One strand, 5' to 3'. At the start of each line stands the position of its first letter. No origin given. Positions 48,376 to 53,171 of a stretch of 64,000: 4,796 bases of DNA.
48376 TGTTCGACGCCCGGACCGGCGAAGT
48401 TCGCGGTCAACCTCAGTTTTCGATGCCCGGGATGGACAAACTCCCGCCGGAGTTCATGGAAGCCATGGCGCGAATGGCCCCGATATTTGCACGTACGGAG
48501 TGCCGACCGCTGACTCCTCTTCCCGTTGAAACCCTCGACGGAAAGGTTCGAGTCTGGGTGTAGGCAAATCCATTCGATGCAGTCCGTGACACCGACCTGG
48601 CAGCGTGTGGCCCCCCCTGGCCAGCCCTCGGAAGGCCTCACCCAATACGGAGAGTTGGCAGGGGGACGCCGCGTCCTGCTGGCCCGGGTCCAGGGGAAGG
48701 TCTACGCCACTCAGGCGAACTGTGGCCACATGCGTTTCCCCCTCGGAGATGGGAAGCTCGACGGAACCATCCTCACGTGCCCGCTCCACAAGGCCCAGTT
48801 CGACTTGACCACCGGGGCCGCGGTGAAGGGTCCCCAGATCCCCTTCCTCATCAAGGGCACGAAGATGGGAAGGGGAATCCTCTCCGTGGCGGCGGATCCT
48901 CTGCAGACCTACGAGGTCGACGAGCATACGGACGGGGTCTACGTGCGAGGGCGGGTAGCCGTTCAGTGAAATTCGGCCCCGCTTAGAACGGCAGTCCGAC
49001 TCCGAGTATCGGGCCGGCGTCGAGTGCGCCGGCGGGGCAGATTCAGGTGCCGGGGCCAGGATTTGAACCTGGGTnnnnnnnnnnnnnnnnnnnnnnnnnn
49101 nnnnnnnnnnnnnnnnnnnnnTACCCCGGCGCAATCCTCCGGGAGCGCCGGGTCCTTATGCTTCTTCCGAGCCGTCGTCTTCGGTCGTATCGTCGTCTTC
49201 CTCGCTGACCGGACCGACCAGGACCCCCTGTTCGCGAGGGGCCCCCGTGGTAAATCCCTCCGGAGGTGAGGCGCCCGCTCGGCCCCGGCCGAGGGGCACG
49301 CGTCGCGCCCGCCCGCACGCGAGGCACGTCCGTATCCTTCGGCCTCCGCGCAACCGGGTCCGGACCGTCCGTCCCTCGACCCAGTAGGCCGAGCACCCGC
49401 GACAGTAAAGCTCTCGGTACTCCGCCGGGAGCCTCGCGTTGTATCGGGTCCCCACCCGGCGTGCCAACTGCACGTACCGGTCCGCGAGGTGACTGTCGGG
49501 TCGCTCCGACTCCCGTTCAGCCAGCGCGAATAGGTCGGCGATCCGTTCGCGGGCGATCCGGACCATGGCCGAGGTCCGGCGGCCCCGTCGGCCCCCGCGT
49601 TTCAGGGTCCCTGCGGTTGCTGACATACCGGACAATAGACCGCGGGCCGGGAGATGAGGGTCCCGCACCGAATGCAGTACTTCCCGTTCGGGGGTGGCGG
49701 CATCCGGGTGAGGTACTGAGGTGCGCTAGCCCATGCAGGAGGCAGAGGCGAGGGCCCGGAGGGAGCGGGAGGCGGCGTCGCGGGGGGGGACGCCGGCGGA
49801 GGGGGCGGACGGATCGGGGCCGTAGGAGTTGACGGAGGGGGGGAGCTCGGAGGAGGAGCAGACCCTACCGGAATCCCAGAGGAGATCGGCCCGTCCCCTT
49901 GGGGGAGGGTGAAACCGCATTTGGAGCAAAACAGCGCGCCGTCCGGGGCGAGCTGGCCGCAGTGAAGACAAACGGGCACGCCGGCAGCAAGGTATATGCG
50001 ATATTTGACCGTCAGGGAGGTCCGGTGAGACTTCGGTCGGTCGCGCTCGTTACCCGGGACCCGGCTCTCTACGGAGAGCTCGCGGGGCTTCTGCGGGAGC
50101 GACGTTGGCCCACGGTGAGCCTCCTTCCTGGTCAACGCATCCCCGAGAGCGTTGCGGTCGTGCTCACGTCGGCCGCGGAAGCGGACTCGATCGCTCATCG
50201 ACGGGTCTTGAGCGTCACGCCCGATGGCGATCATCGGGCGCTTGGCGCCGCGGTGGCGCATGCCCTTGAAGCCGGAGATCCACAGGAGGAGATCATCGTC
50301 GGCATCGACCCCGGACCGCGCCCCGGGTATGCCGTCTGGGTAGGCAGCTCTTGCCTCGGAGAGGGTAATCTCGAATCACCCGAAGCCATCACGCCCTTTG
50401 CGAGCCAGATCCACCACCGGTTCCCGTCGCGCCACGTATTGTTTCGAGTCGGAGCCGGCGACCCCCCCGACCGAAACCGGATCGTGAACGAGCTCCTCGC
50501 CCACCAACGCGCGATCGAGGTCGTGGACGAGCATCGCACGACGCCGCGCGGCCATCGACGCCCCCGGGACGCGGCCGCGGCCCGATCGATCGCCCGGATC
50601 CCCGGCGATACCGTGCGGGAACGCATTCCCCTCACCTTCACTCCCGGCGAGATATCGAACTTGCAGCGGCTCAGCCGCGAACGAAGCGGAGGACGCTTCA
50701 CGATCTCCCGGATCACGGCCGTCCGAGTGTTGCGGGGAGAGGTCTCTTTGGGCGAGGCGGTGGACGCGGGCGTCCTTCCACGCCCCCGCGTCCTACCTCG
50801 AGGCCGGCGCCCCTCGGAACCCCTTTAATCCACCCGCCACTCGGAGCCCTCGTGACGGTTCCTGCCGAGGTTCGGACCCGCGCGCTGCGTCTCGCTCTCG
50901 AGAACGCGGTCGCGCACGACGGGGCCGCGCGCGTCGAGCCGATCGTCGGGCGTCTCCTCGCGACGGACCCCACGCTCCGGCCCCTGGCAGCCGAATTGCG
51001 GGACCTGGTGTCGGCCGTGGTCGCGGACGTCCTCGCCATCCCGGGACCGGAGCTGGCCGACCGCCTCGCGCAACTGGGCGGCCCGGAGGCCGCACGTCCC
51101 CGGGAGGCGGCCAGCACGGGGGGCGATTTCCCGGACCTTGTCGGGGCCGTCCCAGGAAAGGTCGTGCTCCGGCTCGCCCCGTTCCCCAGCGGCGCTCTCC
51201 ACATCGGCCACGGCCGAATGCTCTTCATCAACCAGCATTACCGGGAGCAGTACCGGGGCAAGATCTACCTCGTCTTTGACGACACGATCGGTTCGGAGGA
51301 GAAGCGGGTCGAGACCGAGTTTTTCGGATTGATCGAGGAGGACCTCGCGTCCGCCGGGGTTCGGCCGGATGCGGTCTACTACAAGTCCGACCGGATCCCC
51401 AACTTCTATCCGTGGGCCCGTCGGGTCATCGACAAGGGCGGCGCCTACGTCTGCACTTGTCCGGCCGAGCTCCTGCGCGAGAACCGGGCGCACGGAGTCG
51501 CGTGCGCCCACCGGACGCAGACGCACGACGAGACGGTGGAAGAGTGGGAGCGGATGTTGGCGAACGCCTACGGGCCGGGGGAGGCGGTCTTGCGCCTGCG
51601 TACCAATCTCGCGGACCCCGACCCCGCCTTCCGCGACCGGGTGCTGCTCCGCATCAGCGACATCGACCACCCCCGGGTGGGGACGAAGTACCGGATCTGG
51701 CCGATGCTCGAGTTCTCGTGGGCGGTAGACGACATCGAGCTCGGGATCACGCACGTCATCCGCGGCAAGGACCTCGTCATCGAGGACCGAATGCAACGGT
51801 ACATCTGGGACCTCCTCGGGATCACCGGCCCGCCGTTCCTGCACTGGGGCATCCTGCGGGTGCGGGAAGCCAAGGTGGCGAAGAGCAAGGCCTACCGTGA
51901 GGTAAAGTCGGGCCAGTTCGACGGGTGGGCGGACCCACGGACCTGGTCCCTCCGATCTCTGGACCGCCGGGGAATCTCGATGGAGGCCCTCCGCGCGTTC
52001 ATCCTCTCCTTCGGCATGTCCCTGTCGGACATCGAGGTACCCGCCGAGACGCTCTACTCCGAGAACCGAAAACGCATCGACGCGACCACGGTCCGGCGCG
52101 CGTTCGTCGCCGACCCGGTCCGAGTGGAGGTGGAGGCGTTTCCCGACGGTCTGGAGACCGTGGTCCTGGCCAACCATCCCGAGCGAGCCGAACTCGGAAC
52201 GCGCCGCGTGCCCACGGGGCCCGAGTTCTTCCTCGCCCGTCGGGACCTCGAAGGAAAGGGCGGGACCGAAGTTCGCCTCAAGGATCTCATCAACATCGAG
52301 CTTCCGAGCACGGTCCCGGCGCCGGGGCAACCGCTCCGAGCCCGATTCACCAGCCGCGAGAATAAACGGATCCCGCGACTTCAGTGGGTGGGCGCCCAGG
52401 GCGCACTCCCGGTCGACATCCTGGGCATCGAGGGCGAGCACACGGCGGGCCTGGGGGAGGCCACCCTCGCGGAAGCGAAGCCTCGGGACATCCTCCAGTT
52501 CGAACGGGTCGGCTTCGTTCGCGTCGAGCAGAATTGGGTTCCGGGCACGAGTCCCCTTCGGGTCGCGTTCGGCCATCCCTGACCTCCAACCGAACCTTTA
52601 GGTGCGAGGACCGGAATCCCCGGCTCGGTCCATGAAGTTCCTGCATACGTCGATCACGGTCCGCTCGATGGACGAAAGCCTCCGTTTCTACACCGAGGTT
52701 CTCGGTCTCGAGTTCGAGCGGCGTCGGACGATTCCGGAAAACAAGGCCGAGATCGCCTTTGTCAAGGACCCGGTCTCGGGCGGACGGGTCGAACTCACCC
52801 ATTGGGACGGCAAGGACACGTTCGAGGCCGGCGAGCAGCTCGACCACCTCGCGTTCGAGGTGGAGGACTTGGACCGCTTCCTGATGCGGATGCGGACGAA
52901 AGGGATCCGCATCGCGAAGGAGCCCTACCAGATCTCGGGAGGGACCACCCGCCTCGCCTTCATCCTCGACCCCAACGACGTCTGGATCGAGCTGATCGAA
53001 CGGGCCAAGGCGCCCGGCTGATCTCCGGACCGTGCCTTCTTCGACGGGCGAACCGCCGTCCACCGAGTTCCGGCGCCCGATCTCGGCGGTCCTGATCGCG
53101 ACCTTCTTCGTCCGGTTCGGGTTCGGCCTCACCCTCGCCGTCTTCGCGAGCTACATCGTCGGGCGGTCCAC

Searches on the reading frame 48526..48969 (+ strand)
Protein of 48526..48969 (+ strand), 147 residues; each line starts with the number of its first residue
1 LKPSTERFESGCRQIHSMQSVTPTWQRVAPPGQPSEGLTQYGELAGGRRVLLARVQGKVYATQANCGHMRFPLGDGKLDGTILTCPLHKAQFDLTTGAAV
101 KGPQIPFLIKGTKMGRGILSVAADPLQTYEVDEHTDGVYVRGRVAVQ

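Call 48: search_protein_families(library=pfam, proteins=[window:48526-48969:+], max_evalue=0.00001)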
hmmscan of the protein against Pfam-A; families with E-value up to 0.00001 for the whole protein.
window:48526-48969:+ (147 aa): 2 families
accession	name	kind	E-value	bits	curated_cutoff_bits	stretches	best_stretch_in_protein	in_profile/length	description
PF00355.32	Rieske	-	2.1e-14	53.6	20.3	1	25-105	2-81/88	Rieske [2Fe-2S] domain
PF13806.12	Rieske_2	-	5e-07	30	27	1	41-140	17-103/104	Rieske-like [2Fe-2S] domain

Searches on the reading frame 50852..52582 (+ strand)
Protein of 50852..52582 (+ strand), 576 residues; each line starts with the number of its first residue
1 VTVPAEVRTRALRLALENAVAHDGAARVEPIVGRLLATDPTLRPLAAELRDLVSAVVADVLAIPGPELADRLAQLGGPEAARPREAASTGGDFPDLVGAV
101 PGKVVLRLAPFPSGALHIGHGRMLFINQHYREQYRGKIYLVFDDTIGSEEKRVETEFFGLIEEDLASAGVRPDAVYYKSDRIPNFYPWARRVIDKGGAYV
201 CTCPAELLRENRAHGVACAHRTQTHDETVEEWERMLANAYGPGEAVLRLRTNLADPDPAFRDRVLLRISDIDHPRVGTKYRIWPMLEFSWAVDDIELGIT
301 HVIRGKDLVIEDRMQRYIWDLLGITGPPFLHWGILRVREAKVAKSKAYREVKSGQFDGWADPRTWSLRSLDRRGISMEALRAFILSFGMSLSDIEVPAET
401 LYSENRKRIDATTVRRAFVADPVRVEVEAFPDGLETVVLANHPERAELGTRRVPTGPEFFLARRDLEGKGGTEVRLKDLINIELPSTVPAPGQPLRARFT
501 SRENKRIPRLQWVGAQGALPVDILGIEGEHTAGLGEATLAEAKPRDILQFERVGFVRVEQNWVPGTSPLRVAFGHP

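Call 42: search_protein_families(library=pfam, proteins=[window:50852-52582:+])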
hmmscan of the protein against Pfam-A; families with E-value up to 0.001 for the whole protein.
window:50852-52582:+ (576 aa): 3 families
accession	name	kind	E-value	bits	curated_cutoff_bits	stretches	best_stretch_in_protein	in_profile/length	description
PF00749.27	tRNA-synt_1c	-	6e-57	193.4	23.4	1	103-409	1-312/314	tRNA synthetases class I (E and Q), catalytic domain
PF03950.23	tRNA-synt_1c_C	-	2.2e-13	50.7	23.9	1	415-487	3-76/91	tRNA synthetases class I (E and Q), anti-codon binding domain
PF20974.2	tRNA-synt_1c_C2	-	3.3e-06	28.1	23.9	1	511-558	3-68/69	tRNA synthetases class I (E and Q), anti-codon binding domain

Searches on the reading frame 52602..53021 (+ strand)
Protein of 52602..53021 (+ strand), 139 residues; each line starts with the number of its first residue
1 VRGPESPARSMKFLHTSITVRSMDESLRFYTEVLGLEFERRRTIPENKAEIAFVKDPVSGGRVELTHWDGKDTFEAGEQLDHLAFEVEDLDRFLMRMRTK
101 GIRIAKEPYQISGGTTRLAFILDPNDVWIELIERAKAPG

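Call 48: search_protein_families(library=pfam, proteins=[window:52602-53021:+], max_evalue=0.00001)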
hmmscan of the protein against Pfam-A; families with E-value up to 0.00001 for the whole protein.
window:52602-53021:+ (139 aa): 2 families
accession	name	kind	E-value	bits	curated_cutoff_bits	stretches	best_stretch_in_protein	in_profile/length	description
PF00903.31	Glyoxalase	-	1.8e-18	67.5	20.6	1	13-131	2-121/121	Glyoxalase/Bleomycin resistance protein/Dioxygenase superfamily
PF13669.12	Glyoxalase_4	-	5.3e-15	56.1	27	1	15-120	2-109/109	Glyoxalase/Bleomycin resistance protein/Dioxygenase superfamily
